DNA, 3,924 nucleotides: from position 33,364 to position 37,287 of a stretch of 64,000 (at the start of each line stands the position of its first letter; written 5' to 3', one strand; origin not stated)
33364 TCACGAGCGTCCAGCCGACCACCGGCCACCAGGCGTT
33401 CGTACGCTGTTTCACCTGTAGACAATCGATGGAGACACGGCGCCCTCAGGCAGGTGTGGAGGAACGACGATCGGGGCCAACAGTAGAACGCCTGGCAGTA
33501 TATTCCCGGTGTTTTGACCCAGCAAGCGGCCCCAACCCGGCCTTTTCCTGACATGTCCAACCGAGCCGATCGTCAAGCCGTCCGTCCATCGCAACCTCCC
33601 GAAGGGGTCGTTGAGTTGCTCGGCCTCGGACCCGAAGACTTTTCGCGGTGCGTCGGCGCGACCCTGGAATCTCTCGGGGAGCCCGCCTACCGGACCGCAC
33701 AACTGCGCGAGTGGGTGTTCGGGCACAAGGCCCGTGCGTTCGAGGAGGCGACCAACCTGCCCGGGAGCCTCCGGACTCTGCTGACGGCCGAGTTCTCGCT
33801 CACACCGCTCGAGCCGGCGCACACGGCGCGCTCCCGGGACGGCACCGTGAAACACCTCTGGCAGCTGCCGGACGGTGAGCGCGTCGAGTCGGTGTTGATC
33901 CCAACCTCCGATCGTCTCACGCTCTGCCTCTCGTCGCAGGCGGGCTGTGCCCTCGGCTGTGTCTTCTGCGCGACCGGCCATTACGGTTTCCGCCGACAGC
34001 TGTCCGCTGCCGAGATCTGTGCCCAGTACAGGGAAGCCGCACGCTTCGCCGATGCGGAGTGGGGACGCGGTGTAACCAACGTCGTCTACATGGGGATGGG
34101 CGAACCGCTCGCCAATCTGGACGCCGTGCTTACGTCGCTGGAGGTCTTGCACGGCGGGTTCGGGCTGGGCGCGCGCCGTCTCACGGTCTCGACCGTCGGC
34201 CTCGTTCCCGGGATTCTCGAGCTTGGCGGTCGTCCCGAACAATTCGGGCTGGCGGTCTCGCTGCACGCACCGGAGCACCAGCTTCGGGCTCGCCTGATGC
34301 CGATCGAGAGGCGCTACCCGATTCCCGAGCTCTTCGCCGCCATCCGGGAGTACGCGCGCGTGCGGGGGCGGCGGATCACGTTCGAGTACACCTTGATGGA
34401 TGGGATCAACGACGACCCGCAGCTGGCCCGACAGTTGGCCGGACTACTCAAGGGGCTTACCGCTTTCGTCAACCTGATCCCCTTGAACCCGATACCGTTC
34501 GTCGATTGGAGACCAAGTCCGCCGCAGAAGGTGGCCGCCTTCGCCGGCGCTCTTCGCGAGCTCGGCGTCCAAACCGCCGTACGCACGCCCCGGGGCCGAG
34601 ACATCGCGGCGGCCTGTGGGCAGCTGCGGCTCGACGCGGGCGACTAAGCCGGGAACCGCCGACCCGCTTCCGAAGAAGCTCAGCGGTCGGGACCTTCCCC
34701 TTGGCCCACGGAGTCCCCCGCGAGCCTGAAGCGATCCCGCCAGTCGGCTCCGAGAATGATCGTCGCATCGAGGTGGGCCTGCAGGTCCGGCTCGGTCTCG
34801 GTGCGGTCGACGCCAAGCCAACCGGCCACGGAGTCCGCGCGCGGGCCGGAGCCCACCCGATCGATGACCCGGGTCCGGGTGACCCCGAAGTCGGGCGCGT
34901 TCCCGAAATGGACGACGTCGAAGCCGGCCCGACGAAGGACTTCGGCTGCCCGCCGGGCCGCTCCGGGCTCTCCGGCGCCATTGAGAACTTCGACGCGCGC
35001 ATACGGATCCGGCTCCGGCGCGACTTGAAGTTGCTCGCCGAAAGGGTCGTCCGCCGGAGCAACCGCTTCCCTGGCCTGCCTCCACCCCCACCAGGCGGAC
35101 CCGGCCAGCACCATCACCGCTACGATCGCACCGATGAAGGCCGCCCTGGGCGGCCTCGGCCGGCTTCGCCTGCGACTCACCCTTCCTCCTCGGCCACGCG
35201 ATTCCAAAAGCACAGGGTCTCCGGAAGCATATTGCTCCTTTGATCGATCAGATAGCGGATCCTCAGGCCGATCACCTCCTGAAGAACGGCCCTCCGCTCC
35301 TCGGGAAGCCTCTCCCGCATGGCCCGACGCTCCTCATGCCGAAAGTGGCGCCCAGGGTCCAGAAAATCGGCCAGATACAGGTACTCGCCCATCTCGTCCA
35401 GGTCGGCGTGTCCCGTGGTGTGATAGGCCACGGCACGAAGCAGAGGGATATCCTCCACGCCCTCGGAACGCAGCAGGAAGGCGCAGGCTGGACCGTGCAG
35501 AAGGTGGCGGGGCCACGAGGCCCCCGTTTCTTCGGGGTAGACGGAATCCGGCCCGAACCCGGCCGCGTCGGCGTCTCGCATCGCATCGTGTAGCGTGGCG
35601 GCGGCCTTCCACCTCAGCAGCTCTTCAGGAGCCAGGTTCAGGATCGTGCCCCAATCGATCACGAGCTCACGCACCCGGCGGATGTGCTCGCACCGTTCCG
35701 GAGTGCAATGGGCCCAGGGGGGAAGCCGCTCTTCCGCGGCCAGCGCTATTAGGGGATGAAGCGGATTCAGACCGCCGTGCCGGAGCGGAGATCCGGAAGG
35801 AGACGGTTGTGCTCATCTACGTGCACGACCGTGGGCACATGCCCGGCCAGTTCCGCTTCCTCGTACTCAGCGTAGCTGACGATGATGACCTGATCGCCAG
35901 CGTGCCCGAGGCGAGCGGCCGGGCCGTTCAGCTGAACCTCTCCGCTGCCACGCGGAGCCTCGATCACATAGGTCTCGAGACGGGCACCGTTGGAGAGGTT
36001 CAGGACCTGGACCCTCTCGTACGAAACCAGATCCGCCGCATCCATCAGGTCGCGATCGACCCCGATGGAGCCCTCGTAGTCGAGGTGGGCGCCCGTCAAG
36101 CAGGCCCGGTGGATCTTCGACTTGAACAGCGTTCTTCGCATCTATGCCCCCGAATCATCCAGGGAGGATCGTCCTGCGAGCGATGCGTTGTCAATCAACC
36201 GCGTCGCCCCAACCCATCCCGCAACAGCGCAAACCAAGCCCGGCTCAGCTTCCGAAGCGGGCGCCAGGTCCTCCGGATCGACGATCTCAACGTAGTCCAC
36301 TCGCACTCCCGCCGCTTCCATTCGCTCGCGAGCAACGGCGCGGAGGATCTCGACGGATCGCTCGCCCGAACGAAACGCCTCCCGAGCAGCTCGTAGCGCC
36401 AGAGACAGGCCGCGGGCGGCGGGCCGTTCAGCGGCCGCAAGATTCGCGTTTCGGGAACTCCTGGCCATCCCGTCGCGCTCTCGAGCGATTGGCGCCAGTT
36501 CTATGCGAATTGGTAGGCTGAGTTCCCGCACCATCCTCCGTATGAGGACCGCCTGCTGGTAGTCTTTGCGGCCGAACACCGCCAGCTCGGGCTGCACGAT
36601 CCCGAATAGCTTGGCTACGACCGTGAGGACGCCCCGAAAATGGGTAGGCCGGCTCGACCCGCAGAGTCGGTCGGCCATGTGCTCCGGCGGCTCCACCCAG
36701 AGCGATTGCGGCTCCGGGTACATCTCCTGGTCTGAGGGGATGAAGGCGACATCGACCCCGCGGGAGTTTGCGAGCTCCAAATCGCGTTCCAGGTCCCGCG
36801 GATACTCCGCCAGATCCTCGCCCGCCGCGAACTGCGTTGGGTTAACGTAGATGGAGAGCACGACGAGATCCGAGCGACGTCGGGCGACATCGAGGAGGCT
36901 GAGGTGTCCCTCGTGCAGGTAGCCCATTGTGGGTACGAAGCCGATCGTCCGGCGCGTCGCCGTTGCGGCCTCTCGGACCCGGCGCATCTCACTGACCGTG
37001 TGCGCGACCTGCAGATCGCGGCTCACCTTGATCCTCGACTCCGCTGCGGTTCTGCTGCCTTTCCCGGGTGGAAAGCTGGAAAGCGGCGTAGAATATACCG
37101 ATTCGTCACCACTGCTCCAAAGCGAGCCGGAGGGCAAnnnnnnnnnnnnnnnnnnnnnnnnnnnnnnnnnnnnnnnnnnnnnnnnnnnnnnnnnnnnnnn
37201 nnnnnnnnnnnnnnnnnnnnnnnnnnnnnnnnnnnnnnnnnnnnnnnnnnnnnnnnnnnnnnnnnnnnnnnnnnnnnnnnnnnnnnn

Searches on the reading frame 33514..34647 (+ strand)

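Call 57: search_protein_families(library=pfam, proteins=[window:33514-34647:+], max_evalue=0.00001)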
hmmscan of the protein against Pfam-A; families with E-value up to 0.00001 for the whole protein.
window:33514-34647:+ (377 aa): 2 families
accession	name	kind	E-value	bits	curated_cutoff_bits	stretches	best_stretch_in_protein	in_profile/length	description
PF04055.27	Radical_SAM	-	9.1e-12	45.9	29.5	1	141-302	3-158/166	Radical SAM superfamily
PF21016.3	RlmN_N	-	1.2e-06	28.6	24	1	51-93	15-57/60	Ribosomal RNA large subunit methyltransferase N-terminal domain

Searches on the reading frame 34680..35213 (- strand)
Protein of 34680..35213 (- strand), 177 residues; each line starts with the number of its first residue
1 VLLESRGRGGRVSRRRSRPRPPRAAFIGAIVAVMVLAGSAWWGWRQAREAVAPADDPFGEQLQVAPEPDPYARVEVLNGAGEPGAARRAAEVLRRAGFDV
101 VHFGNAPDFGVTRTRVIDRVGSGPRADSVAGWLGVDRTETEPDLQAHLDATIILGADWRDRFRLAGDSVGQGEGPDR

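Call 57: search_protein_families(library=pfam, proteins=[window:34680-35213:-], max_evalue=0.00001)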
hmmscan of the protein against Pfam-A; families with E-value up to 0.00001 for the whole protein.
window:34680-35213:- (177 aa): 1 family
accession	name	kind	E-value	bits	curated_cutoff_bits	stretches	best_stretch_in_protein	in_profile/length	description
PF13399.11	LytR_C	-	4.1e-15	56.9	22.2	1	73-158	3-86/86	LytR cell envelope-related transcriptional attenuator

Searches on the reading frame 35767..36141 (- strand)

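Call 57: search_protein_families(library=pfam, proteins=[window:35767-36141:-], max_evalue=0.00001)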
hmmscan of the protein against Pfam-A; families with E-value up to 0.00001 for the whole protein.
window:35767-36141:- (124 aa): 1 family
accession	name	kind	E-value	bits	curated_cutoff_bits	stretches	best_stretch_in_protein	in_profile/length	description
PF02261.22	Asp_decarbox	-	8.4e-47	158.3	25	1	1-114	1-114/115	Aspartate decarboxylase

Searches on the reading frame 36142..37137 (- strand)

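Call 58: search_protein_families(library=pfam, proteins=[window:36142-37137:-], max_evalue=0.00001)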
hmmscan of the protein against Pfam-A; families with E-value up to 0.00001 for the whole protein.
window:36142-37137:- (331 aa): 1 family
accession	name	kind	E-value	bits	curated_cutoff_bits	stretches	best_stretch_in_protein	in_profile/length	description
PF02569.21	Pantoate_ligase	-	2.2e-97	325.9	20.7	1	43-318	1-267/268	Pantoate-beta-alanine ligase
